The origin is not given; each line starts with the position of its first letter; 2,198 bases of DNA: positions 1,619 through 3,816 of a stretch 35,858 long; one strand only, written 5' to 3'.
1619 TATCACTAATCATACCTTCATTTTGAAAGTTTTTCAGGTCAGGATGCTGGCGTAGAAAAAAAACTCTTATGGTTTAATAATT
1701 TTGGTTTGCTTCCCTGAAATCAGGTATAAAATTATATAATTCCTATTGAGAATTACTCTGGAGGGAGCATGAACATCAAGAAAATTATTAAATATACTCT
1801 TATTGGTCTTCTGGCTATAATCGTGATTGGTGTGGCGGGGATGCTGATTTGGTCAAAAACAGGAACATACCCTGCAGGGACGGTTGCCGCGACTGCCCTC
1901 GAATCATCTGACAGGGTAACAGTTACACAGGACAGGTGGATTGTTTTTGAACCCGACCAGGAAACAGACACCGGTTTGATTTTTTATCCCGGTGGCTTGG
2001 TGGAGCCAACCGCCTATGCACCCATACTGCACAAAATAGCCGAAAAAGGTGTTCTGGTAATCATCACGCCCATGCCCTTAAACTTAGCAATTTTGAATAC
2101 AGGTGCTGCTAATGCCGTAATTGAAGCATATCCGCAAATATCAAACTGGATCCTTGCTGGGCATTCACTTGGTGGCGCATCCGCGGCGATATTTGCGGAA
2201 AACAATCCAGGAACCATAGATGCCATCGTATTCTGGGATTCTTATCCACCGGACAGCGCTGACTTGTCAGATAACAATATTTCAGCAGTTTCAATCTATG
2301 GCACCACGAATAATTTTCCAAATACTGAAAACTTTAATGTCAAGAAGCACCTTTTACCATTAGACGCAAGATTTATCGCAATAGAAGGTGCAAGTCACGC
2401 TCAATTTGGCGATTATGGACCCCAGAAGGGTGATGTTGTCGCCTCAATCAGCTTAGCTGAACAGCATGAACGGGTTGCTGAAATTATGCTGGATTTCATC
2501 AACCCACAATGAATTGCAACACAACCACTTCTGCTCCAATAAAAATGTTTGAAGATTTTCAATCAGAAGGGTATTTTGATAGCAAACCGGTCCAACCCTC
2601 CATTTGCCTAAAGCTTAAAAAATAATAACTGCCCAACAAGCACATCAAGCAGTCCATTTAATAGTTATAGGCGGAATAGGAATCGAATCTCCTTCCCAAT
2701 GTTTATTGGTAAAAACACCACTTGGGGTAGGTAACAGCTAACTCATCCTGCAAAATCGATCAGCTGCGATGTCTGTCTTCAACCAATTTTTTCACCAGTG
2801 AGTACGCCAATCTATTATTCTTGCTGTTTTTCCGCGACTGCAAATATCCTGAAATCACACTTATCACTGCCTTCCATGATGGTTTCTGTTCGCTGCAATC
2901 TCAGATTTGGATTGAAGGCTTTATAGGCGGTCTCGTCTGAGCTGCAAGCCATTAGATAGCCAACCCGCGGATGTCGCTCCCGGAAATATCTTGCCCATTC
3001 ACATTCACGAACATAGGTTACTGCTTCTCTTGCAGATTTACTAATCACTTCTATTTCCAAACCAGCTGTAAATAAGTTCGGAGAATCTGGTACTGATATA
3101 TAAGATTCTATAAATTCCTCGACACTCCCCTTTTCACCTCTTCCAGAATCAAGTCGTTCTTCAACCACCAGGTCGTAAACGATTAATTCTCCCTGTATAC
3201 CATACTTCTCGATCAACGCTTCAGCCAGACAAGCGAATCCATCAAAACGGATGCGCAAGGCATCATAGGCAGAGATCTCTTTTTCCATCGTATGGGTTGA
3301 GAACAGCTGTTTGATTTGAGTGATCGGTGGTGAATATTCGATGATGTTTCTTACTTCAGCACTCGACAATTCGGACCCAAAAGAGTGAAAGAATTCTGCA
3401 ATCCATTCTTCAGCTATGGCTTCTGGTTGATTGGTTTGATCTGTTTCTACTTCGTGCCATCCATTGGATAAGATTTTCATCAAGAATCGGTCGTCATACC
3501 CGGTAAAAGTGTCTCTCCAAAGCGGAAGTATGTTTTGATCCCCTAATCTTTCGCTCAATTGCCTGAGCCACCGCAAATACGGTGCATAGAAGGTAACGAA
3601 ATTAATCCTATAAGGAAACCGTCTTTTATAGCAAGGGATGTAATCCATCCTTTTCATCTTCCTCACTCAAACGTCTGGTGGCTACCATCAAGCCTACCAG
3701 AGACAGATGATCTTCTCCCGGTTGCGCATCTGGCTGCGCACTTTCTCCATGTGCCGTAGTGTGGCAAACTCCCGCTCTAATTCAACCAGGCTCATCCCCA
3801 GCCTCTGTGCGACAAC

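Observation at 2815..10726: Fur-controlled metal/corrinoid-type ABC importer operon with unusual companions (FwdE-like, TsaA-like, epimerase, O-methyltransferase, Zn-ribbon HTH)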

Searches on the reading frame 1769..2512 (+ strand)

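Call 17: search_protein_families(library=pfam, proteins=[window:1769-2512:+], max_evalue=0.001)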
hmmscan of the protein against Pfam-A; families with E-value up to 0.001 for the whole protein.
window:1769-2512:+ (247 aa): 2 families
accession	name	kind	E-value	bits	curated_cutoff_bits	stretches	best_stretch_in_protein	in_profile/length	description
PF12695.13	Abhydrolase_5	-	1.3e-51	175.1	27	1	69-233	1-163/164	Alpha/beta hydrolase family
PF00561.26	Abhydrolase_1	-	0.00031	20.9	25.8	1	124-177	68-120/245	alpha/beta hydrolase fold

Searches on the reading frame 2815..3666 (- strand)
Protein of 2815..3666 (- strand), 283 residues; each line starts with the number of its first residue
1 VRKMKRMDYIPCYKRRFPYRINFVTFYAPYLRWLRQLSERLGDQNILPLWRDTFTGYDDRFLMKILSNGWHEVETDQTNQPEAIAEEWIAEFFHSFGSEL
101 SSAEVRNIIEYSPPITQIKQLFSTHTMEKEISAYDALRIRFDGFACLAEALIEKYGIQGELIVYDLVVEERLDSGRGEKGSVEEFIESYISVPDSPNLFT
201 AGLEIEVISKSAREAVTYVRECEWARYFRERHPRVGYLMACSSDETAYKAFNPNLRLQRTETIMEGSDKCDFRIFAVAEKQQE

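Call 4: search_protein_families(library=pfam, proteins=[window:2815-3666:-], max_evalue=0.01)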
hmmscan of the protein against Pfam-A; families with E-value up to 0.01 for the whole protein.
window:2815-3666:- (283 aa): 1 family
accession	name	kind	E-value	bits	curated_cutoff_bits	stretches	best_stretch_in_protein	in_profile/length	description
PF14196.11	ATC_hydrolase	-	2.2e-15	58.2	28.1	1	148-273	13-144/145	L-2-amino-thiazoline-4-carboxylic acid hydrolase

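Call 5: search_protein_families(library=ncbifam, proteins=[window:2815-3666:-], max_evalue=0.01)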
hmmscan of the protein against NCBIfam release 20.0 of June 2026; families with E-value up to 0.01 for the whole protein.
window:2815-3666:- (283 aa): 0 families

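Call 64: search_solved_structures(query=window:2815-3666:-, max_evalue=1)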
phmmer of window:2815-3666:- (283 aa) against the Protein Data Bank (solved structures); distinct sequences matched with E-value up to 1: 0.

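Call 79: find_homologous_proteins(query=window:2815-3666:-, max_evalue=0.001)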
Query window:2815-3666:- (283 aa): 285 proteins with E <= 0.001 among 851 candidates; the best 120 are listed.
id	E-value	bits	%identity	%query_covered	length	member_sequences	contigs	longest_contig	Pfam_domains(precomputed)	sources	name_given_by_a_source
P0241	9.1e-184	627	99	98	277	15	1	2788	PF14196.12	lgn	-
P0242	1.7e-142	492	77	99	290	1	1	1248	PF14196.12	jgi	jgi:hypothetical protein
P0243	4.6e-136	471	75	97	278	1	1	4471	PF14196.12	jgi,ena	-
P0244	8.1e-133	460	74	98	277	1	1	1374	PF14196.12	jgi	jgi:hypothetical protein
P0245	3.1e-131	455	75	98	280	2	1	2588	PF14196.12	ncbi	-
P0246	1.1e-130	453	72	96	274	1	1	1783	PF14196.12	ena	-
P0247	5.2e-129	448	74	97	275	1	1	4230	PF14196.12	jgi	jgi:hypothetical protein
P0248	1.7e-128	446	72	98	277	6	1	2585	PF14196.12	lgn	-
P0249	4.9e-128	444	70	98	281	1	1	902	PF14196.12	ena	-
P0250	3.7e-127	441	72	98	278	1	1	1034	PF14196.12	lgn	-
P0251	7.1e-127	441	71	97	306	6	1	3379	PF14196.12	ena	-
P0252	1.5e-124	433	70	99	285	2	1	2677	PF14196.12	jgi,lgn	jgi:hypothetical protein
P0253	1.1e-123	430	70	98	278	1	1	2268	PF14196.12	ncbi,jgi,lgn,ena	ncbi:MAG: L-2-amino-thiazoline-4-carboxylic acid hydrolase [Anaerolineales bacterium]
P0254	3.2e-123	429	69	97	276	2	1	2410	PF14196.12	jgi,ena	-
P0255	3.9e-123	428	69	98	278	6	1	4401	PF14196.12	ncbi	-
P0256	1.2e-122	427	69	97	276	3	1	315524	PF14196.12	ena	-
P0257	1.7e-122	426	67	99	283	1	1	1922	PF14196.12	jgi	jgi:hypothetical protein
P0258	4.2e-122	425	69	97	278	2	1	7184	PF14196.12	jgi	jgi:predicted hydrocarbon binding protein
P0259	1.4e-121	423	68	99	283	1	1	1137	PF14196.12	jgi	jgi:hypothetical protein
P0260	3.5e-121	422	70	98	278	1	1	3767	PF14196.12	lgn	-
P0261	5.1e-121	421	68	98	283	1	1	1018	PF14196.12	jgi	jgi:hypothetical protein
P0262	6.2e-120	418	68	98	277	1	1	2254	PF14196.12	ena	-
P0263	9.3e-120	417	66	98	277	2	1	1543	PF14196.12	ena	-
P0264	1.4e-119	417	76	87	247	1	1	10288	PF14196.12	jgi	jgi:hypothetical protein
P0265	1.9e-119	416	69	97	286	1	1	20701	PF14196.12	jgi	jgi:hypothetical protein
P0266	2.8e-118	412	66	99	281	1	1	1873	PF14196.12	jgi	-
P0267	3.9e-117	409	67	98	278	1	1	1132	PF14196.12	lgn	-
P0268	5.4e-115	402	66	97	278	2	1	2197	PF14196.12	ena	-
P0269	4.0e-114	399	65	96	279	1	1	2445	PF14196.12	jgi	jgi:predicted hydrocarbon binding protein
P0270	7.2e-114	398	64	96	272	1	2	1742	PF14196.12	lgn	-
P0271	1.0e-113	397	64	98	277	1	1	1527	PF14196.12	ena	-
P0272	2.1e-113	396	63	98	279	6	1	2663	PF14196.12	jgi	jgi:hypothetical protein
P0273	9.0e-112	391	64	97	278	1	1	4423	PF14196.12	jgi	jgi:hypothetical protein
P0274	1.1e-111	391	65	96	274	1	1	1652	PF14196.12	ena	-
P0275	1.4e-109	384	63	96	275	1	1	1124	PF14196.12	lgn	-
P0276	1.2e-108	381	63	96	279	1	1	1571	PF14196.12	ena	-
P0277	2.4e-108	380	61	96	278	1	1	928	PF14196.12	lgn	-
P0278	1.0e-107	378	61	96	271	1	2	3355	PF14196.12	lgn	-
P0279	3.4e-107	376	63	98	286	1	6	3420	PF14196.12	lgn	-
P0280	3.6e-107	376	62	96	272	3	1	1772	PF14196.12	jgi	-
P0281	7.6e-107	375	60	98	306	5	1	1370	PF14196.12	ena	-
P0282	5.3e-106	372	62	96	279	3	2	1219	PF14196.12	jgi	jgi:hypothetical protein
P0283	7.6e-105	368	61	96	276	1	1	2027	PF14196.12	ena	-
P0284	8.9e-105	368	56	97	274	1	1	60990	PF14196.12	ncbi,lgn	-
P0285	1.2e-104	368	59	95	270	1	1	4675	PF14196.12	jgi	jgi:hypothetical protein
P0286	7.4e-104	365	56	96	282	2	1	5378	PF14196.12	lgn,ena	-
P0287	7.5e-104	365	64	91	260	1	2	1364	PF14196.12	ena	-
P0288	2.1e-103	364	60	98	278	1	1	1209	PF14196.12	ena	-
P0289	8.7e-103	362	60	96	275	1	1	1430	PF14196.12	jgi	jgi:hypothetical protein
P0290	1.9e-102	360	59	97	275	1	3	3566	PF14196.12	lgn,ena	-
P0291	4.6e-102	359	60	96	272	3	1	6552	PF14196.12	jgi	jgi:hypothetical protein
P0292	6.9e-101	355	58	97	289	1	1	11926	PF14196.12,PF18546.7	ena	-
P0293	1.1e-100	355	58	97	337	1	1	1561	PF14196.12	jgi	jgi:hypothetical protein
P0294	1.2e-100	355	63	90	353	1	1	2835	PF14196.12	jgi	jgi:hypothetical protein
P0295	1.4e-100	354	58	96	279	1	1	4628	PF14196.12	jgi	jgi:hypothetical protein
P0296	3.3e-100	353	58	96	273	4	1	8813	PF14196.12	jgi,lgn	jgi:hypothetical protein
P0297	9.4e-100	352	58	96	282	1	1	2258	PF14196.12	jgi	jgi:hypothetical protein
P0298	1.4e-99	351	58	96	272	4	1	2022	PF14196.12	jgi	jgi:hypothetical protein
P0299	3.4e-99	350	57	95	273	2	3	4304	PF14196.12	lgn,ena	-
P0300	3.5e-99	350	58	96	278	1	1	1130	PF14196.12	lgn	-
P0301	5.3e-99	349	59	96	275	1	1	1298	PF14196.12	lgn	-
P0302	1.6e-98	348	59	96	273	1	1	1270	PF14196.12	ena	-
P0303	1.9e-98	347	58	97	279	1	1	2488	PF14196.12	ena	-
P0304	2.5e-98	347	62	87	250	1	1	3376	PF14196.12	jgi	jgi:hypothetical protein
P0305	3.0e-98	347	55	97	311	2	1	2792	PF14196.12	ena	-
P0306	4.2e-98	346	54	98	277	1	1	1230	PF14196.12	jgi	jgi:hypothetical protein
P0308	2.0e-97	344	73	77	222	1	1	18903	PF14196.12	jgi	jgi:hypothetical protein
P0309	2.1e-97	344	58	96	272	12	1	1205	PF14196.12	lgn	-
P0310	2.2e-97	344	56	97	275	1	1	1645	PF14196.12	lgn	-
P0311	6.3e-96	339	55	97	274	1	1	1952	PF14196.12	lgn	-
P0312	9.5e-96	338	57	96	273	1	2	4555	PF14196.12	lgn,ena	-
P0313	1.6e-95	338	56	96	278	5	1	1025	PF14196.12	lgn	-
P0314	7.4e-95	336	56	97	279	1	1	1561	PF14196.12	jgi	-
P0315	1.6e-94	334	55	96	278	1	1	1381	PF14196.12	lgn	-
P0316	3.9e-94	333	55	96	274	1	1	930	PF14196.12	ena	-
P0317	5.4e-94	333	57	98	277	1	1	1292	PF14196.12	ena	-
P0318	7.2e-94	332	55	98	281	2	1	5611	PF14196.12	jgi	-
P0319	9.7e-94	332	56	96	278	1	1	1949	PF14196.12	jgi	jgi:hypothetical protein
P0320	4.6e-93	330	56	97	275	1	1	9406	PF14196.12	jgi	jgi:hypothetical protein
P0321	2.5e-92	327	54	95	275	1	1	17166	PF14196.12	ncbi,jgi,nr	ncbi:MAG: L-2-amino-thiazoline-4-carboxylic acid hydrolase [Anaerolineaceae bacterium]|nr:L-2-amino-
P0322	1.1e-91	325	55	96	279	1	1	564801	PF14196.12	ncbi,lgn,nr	ncbi:MAG: L-2-amino-thiazoline-4-carboxylic acid hydrolase [Anaerolineae bacterium]|nr:L-2-amino-thi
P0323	2.4e-91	324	57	93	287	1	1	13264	PF14196.12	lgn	-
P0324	3.2e-91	324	56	96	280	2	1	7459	PF14196.12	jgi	jgi:hypothetical protein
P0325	5.8e-91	323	55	96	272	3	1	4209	PF14196.12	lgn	-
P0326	1.4e-90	322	53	96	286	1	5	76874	PF14196.12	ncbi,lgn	ncbi:MAG TPA: L-2-amino-thiazoline-4-carboxylic acid hydrolase [Anaerolineaceae bacterium]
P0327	3.2e-90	320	52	96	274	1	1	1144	PF14196.12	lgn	-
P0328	7.6e-90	319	53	96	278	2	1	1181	PF14196.12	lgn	-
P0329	2.4e-89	317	55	92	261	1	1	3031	PF14196.12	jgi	jgi:hypothetical protein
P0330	8.1e-89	316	56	88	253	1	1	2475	PF14196.12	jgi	jgi:hypothetical protein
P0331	1.1e-88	315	57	86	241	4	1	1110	PF14196.12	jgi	jgi:hypothetical protein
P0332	1.3e-88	315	56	87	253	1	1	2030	PF14196.12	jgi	jgi:hypothetical protein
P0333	1.8e-88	315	60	87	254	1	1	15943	PF14196.12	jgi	jgi:hypothetical protein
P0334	2.8e-88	314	53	96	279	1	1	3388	PF14196.12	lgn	-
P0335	6.3e-88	313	55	97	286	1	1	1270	PF14196.12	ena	-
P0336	3.1e-87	311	52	96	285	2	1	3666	PF14196.12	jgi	jgi:hypothetical protein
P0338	8.7e-87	309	52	95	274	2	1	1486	PF14196.12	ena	-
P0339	1.1e-86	309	52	96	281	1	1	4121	PF14196.12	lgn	-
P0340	1.2e-86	309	51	95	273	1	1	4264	PF14196.12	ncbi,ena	-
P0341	1.8e-86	308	53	96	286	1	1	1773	PF14196.12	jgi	jgi:hypothetical protein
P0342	2.3e-86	308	61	81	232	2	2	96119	PF14196.12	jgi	jgi:hypothetical protein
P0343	4.6e-86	307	54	96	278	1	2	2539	PF14196.12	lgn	-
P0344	5.1e-86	307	58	84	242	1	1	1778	PF14196.12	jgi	jgi:hypothetical protein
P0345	1.2e-85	305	51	98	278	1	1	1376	PF14196.12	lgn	-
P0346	4.6e-85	303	54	96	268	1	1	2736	PF14196.12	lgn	-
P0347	9.0e-85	302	56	84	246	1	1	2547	PF14196.12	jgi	jgi:hypothetical protein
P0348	1.5e-84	302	50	96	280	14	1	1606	PF14196.12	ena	-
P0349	1.8e-84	301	52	95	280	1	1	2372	PF14196.12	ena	-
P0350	2.7e-84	301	50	96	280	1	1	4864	PF14196.12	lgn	-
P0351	3.8e-84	300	51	96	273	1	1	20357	PF14196.12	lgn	-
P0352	1.5e-83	298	48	96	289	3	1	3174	PF14196.12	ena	-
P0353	3.5e-83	297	62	76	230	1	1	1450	PF14196.12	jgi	jgi:hypothetical protein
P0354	6.6e-83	296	49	98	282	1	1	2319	PF14196.12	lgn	-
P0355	1.0e-82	296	50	96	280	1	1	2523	PF14196.12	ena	-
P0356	1.1e-82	296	51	97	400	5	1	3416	PF14196.12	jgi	-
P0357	1.7e-82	295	52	91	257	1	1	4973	PF14196.12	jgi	jgi:hypothetical protein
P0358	3.8e-82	294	55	85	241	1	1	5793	PF14196.12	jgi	jgi:hypothetical protein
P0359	9.1e-82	293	57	84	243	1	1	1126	PF14196.12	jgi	jgi:hypothetical protein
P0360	1.7e-81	292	55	84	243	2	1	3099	PF14196.12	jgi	jgi:hypothetical protein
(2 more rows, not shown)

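Call 80: find_encoding_contigs(protein=P0264, flank=10000, max_places=1)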
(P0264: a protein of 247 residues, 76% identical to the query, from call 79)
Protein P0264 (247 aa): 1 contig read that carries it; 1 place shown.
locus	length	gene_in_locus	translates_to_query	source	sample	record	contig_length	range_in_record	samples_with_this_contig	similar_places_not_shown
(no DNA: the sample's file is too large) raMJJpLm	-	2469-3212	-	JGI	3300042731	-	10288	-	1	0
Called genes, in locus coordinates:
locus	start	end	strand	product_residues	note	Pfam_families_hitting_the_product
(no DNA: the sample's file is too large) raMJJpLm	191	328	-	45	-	-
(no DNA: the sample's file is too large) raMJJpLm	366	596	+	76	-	-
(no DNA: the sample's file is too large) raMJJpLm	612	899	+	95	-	-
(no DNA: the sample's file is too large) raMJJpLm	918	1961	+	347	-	PF08100:Dimerisation, PF00891:Methyltransf_2, PF13489:Methyltransf_23, PF13649:Methyltransf_25 (weak), PF13847:Methyltransf_31 (weak)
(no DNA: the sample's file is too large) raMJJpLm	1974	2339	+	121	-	-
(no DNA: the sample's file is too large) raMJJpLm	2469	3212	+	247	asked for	PF14196:ATC_hydrolase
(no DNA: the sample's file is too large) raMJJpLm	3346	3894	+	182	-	PF05067:Mn_catalase (weak), PF00210:Ferritin, PF02915:Rubrerythrin, PF12902:Ferritin-like (faint)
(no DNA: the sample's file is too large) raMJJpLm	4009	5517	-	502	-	PF00370:FGGY_N, PF02782:FGGY_C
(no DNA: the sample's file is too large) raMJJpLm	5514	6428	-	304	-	PF01116:F_bP_aldolase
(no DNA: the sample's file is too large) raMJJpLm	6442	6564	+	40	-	-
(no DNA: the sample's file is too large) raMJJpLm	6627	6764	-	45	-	-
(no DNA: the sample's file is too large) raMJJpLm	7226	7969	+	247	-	PF00005:ABC_tran, PF13304:AAA_21 (weak)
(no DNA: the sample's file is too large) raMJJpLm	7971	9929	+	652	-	PF01061:ABC2_membrane, PF12698:ABC2_membrane_3, PF01757:Acyl_transf_3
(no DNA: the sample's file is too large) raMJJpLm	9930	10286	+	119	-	?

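Call 81: find_encoding_contigs(protein=P0256, flank=9000, max_places=1)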
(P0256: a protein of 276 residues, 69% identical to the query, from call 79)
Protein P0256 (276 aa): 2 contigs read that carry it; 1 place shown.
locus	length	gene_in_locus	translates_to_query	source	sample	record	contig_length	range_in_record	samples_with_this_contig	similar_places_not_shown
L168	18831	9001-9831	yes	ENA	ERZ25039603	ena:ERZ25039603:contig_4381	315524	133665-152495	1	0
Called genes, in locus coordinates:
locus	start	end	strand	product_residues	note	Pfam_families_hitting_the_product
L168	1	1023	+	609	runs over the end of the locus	PF02730:AFOR_N, PF01314:AFOR_C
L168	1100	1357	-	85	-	PF09189:MoaD_arch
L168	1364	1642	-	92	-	PF02597:ThiS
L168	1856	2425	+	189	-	-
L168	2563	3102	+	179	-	-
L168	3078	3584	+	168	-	-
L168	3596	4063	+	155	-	-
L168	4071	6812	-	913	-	PF00923:TAL_FSA, PF00342:PGI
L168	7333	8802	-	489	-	PF20042:DUF6444, PF13005:zf-IS66, PF03050:DDE_Tnp_IS66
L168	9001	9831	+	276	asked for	PF14196:ATC_hydrolase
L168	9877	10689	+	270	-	-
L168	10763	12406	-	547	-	PF00342:PGI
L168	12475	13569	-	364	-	PF00923:TAL_FSA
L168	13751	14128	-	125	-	PF01741:MscL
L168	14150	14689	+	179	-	PF00583:Acetyltransf_1, PF13673:Acetyltransf_10, PF13508:Acetyltransf_7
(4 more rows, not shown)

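Call 82: find_encoding_contigs(protein=P0322, flank=9000, max_places=1)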
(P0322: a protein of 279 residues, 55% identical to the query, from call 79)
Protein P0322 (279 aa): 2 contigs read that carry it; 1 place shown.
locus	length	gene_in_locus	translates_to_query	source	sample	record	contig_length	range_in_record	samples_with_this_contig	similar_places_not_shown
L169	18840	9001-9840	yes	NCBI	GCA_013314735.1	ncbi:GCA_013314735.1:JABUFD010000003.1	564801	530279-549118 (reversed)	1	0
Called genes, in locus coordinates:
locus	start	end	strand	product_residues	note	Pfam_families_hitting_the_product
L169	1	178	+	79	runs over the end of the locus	-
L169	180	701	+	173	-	PF01930:Cas_Cas4, PF12705:PDDEXK_1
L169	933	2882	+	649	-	PF07676:PD40 (faint), PF26549:Tricorn_N (weak)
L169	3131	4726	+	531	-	-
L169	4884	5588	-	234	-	PF00990:GGDEF, PF12651:RHH_3 (weak)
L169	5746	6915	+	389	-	PF00730:HhH-GPD, PF00633:HHH, PF00293:NUDIX, PF14815:NUDIX_4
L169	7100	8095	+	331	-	PF14279:HNH_5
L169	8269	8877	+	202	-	-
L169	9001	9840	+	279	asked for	PF14196:ATC_hydrolase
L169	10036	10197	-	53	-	-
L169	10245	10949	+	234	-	PF01209:Ubie_methyltran (weak), PF13847:Methyltransf_31, PF08241:Methyltransf_11, PF13649:Methyltransf_25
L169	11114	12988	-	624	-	PF02838:Glyco_hydro_20b, PF00728:Glyco_hydro_20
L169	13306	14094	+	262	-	PF07811:TadE (weak)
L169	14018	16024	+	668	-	PF13400:Tad (weak), PF00092:VWA (faint), PF13519:VWA_2 (weak)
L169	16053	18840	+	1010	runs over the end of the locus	-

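Call 96: predict_structure(alignment_id=A5)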
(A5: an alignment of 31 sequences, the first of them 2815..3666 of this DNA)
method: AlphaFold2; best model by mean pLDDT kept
length: 283 residues; sequences in the alignment: 31
mean_pLDDT: 91.7   pTM: 0.88
mean pLDDT of the five models: 91.7, 90.4, 90.4, 90.1, 89.9
residues with pLDDT >= 90: 239; 70-90: 25; 50-70: 12; < 50: 7
segments of 3 or more residues with pLDDT < 50: 1-5
pLDDT, mean of each block of 10 residues (from residue 1): 62 96 95 94 95 94 96 76 93 77 94 97 96 98 98 97 95 84 95 91 96 97 97 95 92 95 94 90 48
secondary structure, 60 per line:
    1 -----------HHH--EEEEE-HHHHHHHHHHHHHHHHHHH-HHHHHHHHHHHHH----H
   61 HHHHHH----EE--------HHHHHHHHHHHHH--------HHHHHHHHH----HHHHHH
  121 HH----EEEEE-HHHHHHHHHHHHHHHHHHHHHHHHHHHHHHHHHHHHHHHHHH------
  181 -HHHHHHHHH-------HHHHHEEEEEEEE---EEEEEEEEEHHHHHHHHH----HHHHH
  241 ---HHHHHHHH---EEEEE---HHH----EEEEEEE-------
elements in order: E17-21 H23-41 H43-55 H60-66 H81-93 H102-110 H115-122 E127-131 H133-174 H182-190 H198-202 E203-210 E214-222 H223-231 H236-240 H244-251 E255-259 E270-276
